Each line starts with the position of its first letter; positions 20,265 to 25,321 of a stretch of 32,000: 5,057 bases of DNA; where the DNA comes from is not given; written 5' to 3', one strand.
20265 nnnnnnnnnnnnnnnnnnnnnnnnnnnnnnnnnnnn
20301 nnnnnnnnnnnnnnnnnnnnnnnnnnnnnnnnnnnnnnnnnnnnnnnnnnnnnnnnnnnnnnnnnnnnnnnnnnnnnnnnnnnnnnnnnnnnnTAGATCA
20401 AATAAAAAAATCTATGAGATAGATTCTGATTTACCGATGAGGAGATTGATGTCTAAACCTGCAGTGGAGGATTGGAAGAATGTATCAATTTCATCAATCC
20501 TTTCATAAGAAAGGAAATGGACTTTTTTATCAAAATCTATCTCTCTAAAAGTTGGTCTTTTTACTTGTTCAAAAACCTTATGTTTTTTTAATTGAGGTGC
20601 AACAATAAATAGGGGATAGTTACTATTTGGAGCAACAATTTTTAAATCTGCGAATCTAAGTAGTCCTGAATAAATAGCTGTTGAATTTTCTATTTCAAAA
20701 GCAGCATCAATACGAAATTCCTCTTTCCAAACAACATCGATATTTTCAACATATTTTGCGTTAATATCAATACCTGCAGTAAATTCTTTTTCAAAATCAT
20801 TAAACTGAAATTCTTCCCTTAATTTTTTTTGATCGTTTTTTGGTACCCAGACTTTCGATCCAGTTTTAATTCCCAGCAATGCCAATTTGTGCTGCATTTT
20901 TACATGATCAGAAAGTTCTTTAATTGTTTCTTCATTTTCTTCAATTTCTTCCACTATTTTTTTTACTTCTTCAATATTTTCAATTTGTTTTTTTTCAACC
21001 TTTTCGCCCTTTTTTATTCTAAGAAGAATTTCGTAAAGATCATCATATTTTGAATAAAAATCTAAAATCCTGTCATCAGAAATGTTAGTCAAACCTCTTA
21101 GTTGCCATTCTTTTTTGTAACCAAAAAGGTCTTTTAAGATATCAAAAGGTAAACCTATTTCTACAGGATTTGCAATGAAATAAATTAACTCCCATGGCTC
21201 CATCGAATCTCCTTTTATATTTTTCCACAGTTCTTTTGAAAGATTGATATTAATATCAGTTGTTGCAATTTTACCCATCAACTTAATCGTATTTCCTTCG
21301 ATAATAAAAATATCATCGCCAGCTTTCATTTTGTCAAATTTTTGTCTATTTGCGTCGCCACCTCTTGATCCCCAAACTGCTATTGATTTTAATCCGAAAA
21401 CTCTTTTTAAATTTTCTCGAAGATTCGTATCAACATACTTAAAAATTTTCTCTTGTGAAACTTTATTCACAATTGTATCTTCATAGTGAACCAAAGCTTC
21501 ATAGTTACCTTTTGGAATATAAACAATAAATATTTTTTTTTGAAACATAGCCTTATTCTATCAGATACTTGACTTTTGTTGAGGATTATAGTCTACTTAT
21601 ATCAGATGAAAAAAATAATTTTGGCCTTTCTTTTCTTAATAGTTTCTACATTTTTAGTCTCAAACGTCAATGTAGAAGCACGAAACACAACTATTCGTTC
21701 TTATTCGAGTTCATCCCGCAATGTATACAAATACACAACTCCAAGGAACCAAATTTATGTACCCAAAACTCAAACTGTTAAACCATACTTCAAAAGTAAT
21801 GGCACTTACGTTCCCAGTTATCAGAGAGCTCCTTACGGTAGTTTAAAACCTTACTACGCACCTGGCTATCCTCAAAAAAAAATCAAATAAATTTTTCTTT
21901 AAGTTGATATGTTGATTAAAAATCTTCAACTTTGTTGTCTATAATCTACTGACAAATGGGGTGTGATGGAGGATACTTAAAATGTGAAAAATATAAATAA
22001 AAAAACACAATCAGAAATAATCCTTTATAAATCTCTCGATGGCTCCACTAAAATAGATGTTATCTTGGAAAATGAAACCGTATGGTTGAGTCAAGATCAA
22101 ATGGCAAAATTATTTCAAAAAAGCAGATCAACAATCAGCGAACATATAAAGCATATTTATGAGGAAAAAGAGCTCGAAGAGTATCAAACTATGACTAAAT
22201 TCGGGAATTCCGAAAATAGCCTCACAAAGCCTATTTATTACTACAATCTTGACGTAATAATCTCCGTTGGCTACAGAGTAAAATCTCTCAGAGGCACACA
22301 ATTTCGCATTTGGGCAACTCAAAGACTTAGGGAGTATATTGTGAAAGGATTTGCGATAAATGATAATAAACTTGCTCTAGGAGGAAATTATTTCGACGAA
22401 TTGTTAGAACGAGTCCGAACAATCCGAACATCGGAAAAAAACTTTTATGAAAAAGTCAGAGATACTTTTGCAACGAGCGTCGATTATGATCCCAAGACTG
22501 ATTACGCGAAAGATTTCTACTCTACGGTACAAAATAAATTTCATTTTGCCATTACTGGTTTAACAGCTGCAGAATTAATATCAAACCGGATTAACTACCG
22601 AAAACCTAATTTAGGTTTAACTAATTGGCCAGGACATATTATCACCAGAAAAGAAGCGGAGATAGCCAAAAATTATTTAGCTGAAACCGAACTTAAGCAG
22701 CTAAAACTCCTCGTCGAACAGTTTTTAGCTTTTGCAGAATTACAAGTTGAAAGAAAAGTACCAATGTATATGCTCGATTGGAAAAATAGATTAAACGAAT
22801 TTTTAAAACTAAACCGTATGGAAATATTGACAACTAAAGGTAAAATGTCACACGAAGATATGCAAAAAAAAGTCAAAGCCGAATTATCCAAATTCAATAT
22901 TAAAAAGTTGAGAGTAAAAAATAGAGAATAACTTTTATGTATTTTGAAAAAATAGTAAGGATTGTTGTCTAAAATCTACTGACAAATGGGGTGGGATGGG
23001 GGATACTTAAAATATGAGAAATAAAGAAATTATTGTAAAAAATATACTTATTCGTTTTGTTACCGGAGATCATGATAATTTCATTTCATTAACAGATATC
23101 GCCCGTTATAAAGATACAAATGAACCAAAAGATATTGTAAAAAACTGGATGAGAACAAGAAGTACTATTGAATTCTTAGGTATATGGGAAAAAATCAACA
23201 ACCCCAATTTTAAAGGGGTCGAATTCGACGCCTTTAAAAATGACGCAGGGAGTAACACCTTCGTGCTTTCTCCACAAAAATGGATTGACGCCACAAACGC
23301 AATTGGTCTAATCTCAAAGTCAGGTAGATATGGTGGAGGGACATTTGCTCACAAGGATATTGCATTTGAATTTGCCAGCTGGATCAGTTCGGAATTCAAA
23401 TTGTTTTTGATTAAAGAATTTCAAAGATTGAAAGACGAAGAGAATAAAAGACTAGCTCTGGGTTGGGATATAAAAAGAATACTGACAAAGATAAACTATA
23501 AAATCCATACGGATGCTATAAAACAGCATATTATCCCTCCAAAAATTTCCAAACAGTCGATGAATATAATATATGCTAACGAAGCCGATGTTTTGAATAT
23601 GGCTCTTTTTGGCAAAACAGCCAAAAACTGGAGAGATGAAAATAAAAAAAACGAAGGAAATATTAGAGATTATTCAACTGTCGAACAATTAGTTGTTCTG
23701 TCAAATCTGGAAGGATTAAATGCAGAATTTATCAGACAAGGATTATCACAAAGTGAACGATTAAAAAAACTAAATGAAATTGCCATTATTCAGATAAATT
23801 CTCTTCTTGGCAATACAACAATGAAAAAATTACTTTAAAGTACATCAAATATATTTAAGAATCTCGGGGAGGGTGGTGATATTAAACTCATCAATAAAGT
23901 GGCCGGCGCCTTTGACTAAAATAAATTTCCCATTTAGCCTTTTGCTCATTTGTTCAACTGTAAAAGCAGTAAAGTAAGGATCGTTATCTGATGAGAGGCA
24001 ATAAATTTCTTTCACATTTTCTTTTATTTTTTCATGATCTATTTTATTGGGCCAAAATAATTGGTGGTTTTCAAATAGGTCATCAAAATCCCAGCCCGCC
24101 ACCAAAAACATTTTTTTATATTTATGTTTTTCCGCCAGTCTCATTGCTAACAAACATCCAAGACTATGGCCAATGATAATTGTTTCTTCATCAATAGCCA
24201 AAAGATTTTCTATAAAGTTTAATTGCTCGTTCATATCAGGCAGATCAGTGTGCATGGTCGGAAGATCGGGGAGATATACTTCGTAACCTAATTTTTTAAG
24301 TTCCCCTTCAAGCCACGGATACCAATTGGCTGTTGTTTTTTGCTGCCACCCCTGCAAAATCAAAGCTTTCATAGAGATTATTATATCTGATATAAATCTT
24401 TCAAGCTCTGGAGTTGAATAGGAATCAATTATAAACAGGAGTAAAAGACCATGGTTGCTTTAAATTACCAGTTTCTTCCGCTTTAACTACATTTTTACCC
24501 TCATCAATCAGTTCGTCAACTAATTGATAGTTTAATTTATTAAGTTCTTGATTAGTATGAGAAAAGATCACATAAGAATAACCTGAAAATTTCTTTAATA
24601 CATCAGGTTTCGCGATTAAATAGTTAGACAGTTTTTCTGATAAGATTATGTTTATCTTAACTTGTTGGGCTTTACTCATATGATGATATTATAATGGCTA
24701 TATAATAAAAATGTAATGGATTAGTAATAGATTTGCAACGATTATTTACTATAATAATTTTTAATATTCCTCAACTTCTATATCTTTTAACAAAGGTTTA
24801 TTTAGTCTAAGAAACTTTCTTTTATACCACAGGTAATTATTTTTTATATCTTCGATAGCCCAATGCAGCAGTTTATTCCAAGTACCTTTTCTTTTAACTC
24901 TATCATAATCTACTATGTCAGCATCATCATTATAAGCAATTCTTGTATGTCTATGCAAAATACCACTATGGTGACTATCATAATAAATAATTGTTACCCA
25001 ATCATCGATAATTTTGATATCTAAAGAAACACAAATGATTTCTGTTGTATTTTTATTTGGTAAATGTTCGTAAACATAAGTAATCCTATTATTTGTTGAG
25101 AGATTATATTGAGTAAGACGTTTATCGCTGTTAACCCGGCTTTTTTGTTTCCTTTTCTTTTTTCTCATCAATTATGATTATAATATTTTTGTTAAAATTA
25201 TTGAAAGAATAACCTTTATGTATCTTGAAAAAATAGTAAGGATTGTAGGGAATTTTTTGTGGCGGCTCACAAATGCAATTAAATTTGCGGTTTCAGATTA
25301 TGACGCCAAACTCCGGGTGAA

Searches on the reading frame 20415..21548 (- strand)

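Call 6: search_protein_families(library=pfam, proteins=[window:20415-21548:-], max_evalue=0.01)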
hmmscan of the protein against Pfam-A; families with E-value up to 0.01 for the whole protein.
window:20415-21548:- (378 aa): 3 families
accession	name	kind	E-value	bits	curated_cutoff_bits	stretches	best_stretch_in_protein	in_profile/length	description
PF14584.11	DUF4446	-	0.0044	17.5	27.4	1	166-219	25-78/150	Protein of unknown function (DUF4446)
PF24957.1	DrmE_C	-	0.0044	17.2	27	0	158-248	44-143/181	DISARM protein DrmE, C-terminal domain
PF18644.7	Phage_int_SAM_6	-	0.0083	16.6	27.5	0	183-229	24-70/132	Phage integrase SAM-like domain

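Call 7: search_protein_families(library=padloc, proteins=[window:20415-21548:-], max_evalue=0.01)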
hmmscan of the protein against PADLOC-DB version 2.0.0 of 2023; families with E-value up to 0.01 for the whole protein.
window:20415-21548:- (378 aa): 2 families
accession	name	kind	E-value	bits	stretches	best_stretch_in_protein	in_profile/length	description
PDLC03534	REase_II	-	1.5e-12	45.3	1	212-352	175-321/351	Type II restriction enzyme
PDLC01266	Cas11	-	0.0065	15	0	172-211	50-85/97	CAS-I-A; effector_SS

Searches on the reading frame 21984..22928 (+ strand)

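Call 6: search_protein_families(library=pfam, proteins=[window:21984-22928:+], max_evalue=0.01)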
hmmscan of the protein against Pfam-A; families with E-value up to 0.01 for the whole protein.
window:21984-22928:+ (315 aa): 1 family
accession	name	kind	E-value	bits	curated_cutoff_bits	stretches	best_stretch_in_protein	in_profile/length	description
PF13310.11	Virulence_RhuM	-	1.5e-94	316.5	33.7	1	77-308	14-248/252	Virulence protein RhuM family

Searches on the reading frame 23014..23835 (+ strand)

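Call 6: search_protein_families(library=pfam, proteins=[window:23014-23835:+], max_evalue=0.01)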
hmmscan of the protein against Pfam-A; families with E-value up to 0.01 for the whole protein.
window:23014-23835:+ (274 aa): 1 family
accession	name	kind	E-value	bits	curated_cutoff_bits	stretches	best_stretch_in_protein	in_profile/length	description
PF04383.19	KilA-N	-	1.7e-20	73.3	23.8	1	17-140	11-105/107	KilA-N domain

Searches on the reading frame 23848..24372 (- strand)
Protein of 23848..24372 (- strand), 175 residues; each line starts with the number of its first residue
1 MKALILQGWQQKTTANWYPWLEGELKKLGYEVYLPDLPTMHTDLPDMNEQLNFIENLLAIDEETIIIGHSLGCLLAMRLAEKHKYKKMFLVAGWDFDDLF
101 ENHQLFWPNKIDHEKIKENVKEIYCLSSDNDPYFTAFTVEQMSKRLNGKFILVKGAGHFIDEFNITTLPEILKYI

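Call 6: search_protein_families(library=pfam, proteins=[window:23848-24372:-], max_evalue=0.01)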
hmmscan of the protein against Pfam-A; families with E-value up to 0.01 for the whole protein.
window:23848-24372:- (175 aa): 6 families
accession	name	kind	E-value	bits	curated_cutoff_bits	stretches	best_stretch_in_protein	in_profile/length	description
PF06821.19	Ser_hydrolase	-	1.2e-16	61.6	22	1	4-173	2-168/172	Serine hydrolase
PF00561.26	Abhydrolase_1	-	1.9e-10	41.3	25.8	1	6-104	6-119/245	alpha/beta hydrolase fold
PF12697.13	Abhydrolase_6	-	2.9e-09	38.4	26.3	1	24-93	22-93/217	Alpha/beta hydrolase family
PF12695.13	Abhydrolase_5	-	9e-06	26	27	1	16-100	13-96/164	Alpha/beta hydrolase family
PF10230.15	LIDHydrolase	-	0.00056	20.1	27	1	49-86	67-108/262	Lipid-droplet associated hydrolase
PF12146.15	Hydrolase_4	-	0.0055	16.5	27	0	29-92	47-108/239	Serine aminopeptidase, S33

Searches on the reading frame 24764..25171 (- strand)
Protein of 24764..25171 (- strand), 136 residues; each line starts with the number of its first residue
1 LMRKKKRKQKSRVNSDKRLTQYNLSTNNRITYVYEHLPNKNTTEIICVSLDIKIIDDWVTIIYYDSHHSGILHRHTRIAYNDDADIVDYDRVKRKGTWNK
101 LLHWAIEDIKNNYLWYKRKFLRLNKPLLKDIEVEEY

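Call 65: search_protein_families(library=pfam, proteins=[window:24764-25171:-], max_evalue=0.001)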
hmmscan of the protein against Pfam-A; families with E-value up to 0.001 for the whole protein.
window:24764-25171:- (136 aa): 1 family
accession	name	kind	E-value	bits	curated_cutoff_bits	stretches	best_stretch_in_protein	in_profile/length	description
PF24839.1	DUF7718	-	1.6e-06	28.4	25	1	23-123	9-101/104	Domain of unknown function (DUF7718)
